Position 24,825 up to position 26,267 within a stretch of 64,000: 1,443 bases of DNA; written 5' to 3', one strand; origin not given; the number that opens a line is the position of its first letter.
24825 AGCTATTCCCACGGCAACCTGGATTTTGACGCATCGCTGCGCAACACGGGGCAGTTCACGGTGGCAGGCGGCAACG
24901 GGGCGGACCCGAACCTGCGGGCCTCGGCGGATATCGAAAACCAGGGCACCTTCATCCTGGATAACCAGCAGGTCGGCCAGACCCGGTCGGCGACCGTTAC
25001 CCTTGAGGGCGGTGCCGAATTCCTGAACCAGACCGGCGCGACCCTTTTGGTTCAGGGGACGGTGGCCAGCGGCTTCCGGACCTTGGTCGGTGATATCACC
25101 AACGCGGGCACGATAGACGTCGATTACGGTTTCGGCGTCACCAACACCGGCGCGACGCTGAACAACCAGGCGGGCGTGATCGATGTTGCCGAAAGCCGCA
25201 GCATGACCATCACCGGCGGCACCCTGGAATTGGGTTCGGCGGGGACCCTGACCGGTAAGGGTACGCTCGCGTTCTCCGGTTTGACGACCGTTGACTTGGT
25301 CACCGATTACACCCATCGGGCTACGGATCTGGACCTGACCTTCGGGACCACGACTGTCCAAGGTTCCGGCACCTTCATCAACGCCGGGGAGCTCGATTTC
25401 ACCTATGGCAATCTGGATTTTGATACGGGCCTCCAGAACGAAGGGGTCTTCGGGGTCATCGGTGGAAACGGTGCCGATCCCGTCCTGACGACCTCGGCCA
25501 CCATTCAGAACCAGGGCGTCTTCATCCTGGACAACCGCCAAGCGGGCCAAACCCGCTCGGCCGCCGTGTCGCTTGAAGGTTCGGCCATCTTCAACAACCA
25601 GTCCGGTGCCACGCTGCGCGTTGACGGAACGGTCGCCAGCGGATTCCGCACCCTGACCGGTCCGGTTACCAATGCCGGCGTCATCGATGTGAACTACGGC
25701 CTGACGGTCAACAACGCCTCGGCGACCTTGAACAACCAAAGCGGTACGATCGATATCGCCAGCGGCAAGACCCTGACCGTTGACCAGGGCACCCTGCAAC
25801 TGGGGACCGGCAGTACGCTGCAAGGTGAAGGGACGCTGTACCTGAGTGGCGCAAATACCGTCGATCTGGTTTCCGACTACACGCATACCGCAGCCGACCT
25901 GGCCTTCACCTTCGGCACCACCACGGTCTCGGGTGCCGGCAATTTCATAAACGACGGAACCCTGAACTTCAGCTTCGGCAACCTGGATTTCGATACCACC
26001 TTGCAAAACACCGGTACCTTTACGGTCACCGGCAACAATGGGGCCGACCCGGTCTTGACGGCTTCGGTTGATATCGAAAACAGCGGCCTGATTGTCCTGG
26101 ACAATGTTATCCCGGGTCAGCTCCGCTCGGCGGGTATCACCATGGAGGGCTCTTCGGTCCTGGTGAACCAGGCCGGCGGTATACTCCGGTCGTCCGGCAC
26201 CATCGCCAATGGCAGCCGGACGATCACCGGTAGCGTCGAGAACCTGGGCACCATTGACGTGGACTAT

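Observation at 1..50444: A single ORF of more than 16,805 codons, still open at the window edge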

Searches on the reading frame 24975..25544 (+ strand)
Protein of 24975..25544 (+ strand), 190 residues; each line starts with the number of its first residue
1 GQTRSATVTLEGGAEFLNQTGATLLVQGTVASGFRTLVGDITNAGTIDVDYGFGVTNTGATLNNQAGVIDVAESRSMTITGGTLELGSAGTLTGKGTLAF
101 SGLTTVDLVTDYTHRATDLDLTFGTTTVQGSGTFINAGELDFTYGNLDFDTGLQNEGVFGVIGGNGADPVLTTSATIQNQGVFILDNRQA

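Call 41: search_protein_representatives(alignment_id=A1)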
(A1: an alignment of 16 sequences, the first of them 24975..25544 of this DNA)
Query: 16 sequences, 186 profile positions. Proteins with E-value up to 0.001 (for the whole library): 6294; up to 1e-10: 2718; up to 1e-30: 470. The best 150 are listed.
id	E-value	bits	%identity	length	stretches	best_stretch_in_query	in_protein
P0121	1.8e-255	856.0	-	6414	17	7-180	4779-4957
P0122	8.1e-197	664.7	-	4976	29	9-173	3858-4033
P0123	2.4e-139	477.3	-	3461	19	13-177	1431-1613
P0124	2.6e-120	415.3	-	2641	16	11-172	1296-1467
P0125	6.2e-116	401.0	-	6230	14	16-184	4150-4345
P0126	3.6e-105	365.9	-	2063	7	10-182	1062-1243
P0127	5.9e-102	355.4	-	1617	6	7-178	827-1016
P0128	3.4e-99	346.5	-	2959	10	9-173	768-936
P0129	3.6e-97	339.9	-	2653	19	9-167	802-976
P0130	4.1e-97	339.6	-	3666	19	13-172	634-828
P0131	3.0e-94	330.3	-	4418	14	14-159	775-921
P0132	7.3e-91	319.3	-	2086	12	10-175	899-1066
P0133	2.6e-84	297.9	-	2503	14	9-162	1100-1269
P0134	2.0e-83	295.0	-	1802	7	13-185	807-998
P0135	3.2e-83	294.4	-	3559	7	10-186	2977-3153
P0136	8.4e-83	293.0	-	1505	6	9-181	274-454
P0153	3.9e-71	255.0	-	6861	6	14-181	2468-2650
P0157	1.2e-69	250.1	-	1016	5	4-186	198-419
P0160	1.1e-68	247.0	-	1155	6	13-168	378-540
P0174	9.3e-63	227.7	-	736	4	10-186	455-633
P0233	2.1e-51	190.6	-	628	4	7-184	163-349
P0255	1.9e-49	184.3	-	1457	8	9-185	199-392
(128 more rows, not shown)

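Call 43: list_cluster_members(proteins=[P0121, P0122, P0123, P0124, P0125, P0126, P0127, P0128, P0153, P0255])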
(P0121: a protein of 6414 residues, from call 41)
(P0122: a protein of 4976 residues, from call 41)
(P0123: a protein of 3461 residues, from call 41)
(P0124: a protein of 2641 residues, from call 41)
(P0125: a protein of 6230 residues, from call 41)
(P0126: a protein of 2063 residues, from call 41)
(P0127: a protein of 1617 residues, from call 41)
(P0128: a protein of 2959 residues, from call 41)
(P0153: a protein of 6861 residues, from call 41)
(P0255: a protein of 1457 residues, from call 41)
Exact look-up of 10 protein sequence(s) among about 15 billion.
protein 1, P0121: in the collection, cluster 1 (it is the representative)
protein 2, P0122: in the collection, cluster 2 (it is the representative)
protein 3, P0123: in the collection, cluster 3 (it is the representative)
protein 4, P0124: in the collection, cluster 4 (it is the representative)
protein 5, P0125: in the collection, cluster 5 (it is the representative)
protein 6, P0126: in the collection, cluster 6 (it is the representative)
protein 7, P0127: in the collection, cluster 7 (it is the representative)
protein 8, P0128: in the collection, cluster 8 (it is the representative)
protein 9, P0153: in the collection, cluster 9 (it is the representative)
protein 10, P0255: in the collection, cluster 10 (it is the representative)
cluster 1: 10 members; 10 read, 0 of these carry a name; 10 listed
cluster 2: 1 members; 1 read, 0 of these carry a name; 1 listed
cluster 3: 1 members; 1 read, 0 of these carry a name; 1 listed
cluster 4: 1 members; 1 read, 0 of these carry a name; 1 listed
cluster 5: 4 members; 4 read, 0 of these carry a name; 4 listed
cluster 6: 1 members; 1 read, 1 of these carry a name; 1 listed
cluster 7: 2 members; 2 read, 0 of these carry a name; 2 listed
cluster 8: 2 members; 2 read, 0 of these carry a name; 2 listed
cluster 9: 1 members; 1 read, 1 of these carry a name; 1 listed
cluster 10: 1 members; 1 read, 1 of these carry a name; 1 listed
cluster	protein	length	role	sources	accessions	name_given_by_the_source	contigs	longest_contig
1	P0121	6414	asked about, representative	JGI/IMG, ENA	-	-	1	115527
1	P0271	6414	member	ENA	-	-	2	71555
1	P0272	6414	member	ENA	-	-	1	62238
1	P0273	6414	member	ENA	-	-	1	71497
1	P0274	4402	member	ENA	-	-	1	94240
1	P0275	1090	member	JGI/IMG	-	-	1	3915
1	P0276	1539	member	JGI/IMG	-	-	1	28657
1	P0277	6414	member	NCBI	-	-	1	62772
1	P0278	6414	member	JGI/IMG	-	-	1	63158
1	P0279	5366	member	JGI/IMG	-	-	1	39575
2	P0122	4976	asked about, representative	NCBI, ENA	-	-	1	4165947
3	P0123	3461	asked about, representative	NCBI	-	-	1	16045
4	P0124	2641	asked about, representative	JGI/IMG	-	-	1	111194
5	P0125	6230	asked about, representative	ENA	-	-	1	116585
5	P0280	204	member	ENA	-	-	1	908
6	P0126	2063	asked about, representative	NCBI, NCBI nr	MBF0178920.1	MAG: hypothetical protein HQM03_02710, partial [Magnetococcales bacterium] | hypothetical protein [Magnetococcales bacterium]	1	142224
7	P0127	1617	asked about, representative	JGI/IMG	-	-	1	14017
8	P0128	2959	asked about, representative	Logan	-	-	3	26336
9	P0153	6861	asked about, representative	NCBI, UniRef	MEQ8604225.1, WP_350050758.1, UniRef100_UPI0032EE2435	MAG: LamG-like jellyroll fold domain-containing protein [Marivibrio sp.] | LamG-like jellyroll fold domain-containing protein n=1 Tax=Marivibrio sp. TaxID=2039719 ...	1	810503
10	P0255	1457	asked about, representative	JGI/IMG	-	hypothetical protein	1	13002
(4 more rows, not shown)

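Call 86: search_protein_families(library=pfam, proteins=[P0127, P0157, P0174, P0233, P0136, P0160, P0255], max_evalue=0.01)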
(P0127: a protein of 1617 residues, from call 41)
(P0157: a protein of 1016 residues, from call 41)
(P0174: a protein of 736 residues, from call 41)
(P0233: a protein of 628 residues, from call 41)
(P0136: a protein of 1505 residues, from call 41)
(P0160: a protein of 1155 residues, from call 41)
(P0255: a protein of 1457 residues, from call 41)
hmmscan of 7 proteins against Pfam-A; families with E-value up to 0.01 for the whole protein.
P0127 (1617 aa): 0 families

P0157 (1016 aa): 5 families
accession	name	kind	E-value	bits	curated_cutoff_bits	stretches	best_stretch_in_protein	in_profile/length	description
PF00121.24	TIM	-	0.0014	18.6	20.1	0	792-826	204-238/245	Triosephosphate isomerase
PF18485.7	GST_N_5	-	0.0017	19.2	29.6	0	777-807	38-68/74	Glutathione S-transferase, N-terminal domain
PF05550.16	Peptidase_C53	-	0.0042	17.2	27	0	647-706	30-89/168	Pestivirus Npro endopeptidase C53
PF11626.13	Rap1_C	-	0.0047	17.4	24.2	0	163-180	37-54/84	TRF2-interacting telomeric protein/Rap1 - C terminal domain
PF24594.1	DUF7618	-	0.0078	16.8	27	0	535-568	65-98/107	Family of unknown function (DUF7618)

P0174 (736 aa): 0 families

P0233 (628 aa): 2 families
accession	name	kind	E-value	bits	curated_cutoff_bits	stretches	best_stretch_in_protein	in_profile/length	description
PF21199.3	LAMININ_IV_B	-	0.00055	19.9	27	0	526-555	14-43/210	Laminin IV type B domain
PF22269.2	TagH_SH3-like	-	0.0071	16.9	27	0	505-530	17-42/62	Teichoic acid transporter subunit TagH, SH3-like domain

P0136 (1505 aa): 2 families
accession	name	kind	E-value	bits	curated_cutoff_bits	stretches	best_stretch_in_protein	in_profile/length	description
PF11765.13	Hyphal_reg_CWP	-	7e-13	48.6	28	2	360-508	23-175/328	Hyphally regulated cell wall protein N-terminal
PF00353.25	HemolysinCabind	-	8.9e-05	22.8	23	1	1071-1104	2-36/36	RTX calcium-binding nonapeptide repeat (4 copies)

P0160 (1155 aa): 3 families
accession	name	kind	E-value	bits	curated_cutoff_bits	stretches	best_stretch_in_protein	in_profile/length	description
PF11765.13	Hyphal_reg_CWP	-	7.3e-07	28.8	28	1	282-415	21-143/328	Hyphally regulated cell wall protein N-terminal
PF00353.25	HemolysinCabind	-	0.0003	21.1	23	1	1015-1048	2-35/36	RTX calcium-binding nonapeptide repeat (4 copies)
PF08469.15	NPHI_C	-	0.0078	16.7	22.3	0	126-161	98-133/148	Nucleoside triphosphatase I C-terminal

P0255 (1457 aa): 0 families

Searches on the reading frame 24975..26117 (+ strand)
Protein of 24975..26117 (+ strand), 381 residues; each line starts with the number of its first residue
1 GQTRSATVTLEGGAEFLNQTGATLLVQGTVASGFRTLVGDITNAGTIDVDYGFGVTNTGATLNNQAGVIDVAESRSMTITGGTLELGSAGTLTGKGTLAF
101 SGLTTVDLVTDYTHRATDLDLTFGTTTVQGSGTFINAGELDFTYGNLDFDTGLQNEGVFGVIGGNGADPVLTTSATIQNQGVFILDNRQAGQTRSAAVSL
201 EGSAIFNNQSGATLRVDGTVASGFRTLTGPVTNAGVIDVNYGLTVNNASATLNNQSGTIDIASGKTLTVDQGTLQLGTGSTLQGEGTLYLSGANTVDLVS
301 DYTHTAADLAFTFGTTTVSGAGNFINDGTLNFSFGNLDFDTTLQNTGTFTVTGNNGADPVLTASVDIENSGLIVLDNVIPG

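Call 20: find_homologous_proteins(query=window:24975-26117:+)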
Query window:24975-26117:+: 8000 candidates shared short words with the query, none scored E <= 0.001.

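Call 39: predict_structure(alignment_id=A2)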
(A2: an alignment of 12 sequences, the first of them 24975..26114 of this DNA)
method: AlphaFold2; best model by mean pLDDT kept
length: 380 residues; sequences in the alignment: 12
mean_pLDDT: 92.7   pTM: 0.90
mean pLDDT of the five models: 92.7, 92.3, 91.9, 91.6, 91.3
residues with pLDDT >= 90: 311; 70-90: 52; 50-70: 17; < 50: 0
segments of 3 or more residues with pLDDT < 50: none
pLDDT, mean of each block of 10 residues (from residue 1): 80 93 90 87 97 91 97 96 96 97 96 96 94 97 93 98 81 97 88 83 96 90 87 98 91 97 96 96 96 95 95 94 96 92 97 80 96 82
secondary structure, 60 per line:
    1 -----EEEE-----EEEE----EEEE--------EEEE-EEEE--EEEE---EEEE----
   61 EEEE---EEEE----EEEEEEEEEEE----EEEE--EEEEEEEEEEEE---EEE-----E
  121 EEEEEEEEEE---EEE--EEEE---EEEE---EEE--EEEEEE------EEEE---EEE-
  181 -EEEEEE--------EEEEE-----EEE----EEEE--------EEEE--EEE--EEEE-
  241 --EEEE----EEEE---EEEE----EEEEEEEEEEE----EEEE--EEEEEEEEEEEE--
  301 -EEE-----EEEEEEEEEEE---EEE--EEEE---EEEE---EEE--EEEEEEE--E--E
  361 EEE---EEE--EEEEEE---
elements in order: E6-9 E15-18 E23-26 E35-38 E40-43 E46-49 E53-56 E61-64 E68-71 E76-86 E91-94 E97-108 E112-114 E120-130 E134-136 E139-142 E146-149 E153-155 E158-163 E170-173 E177-179 E182-187 E196-200 E206-208 E213-216 E225-228 E231-233 E236-239 E243-246 E251-254 E258-261 E266-276 E281-284 E287-298 E302-304 E310-320 E324-326 E329-332 E336-339 E343-345 E348-354 E360-363 E367-369 E372-377

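Call 42: fold_search(model_id=the predicted structure, library=pdb)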
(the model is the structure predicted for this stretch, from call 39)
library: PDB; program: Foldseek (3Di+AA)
matches with E <= 10: 125; with E <= 0.001: 0
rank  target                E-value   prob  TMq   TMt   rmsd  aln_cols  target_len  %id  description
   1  4q1q_A                6.0e-03  0.85  0.23  0.29  12.6       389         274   16  Crystal structure of TibC-catalyzed hyper-glycosylated TibA55-350 fragment (released 2014-09-17)
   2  4kh3                  9.3e-03  0.28  0.16  0.13  19.0       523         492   13  Structure of a bacterial self-associating protein (released 2014-01-15)
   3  7koh_C                4.4e-02  0.30  0.21  0.17  17.2       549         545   15  Crystal structure of antigen 43 from Escherichia coli EDL933 (released 2022-03-09)
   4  7koh_B                4.6e-02  0.18  0.18  0.14  19.0       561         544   12  Crystal structure of antigen 43 from Escherichia coli EDL933 (released 2022-03-09)
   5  7kob                  8.7e-02  0.54  0.29  0.30  12.6       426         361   14  Crystal structure of antigen 43b from Escherichia coli CFT073 (released 2022-03-09)
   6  7ko9                  1.1e-01  0.15  0.19  0.15  17.8       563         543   13  Crystal structure of antigen 43 from uropathogenic Escherichia coli UTI89 (released 2022-03-09)
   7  7koh_D                2.4e-01  0.11  0.18  0.14  17.9       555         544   13  Crystal structure of antigen 43 from Escherichia coli EDL933 (released 2022-03-09)
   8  1wxr                  2.5e-01  0.06  0.13  0.08  19.4       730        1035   12  Crystal structure of Heme Binding protein, an autotransporter hemoglobine protease from pathogenic Escherichia coli (released 2005-03-01)
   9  5awg_F                4.3e-01  0.03  0.10  0.10  17.2       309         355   10  Crystal structure of Hg-bound SufB-SufC-SufD complex from Escherichia coli (released 2015-11-11)
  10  3zpp                  4.5e-01  0.08  0.19  0.18  13.3       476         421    9  Structure of the Streptococcus pneumoniae surface protein and adhesin PfbA (released 2013-05-29)
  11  6kve                  5.3e-01  0.09  0.20  0.21  14.6       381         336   13  Crystal structure of a GH28 endo-polygalacturonase from Talaromyces leycettanus JCM 12802 (released 2020-09-09)
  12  8c50_A                5.5e-01  0.13  0.22  0.24  14.1       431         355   10  Pontibacter korlensis curli subunit CsgA (released 2023-06-28)
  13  8ikw_B                7.8e-01  0.03  0.12  0.13  17.3       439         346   10  A complex structure of PGIP-PG (released 2024-02-07)
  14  6bea                  9.0e-01  0.14  0.30  0.28  14.4       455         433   14  Crystal structure of the autotransporter UpaB from E. coli strain CFT073 (released 2019-04-10)
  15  2odl                  1.0e+00  0.07  0.20  0.20  15.3       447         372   12  Crystal structure of the HMW1 secretion domain from Haemophilus influenzae (released 2007-08-21)
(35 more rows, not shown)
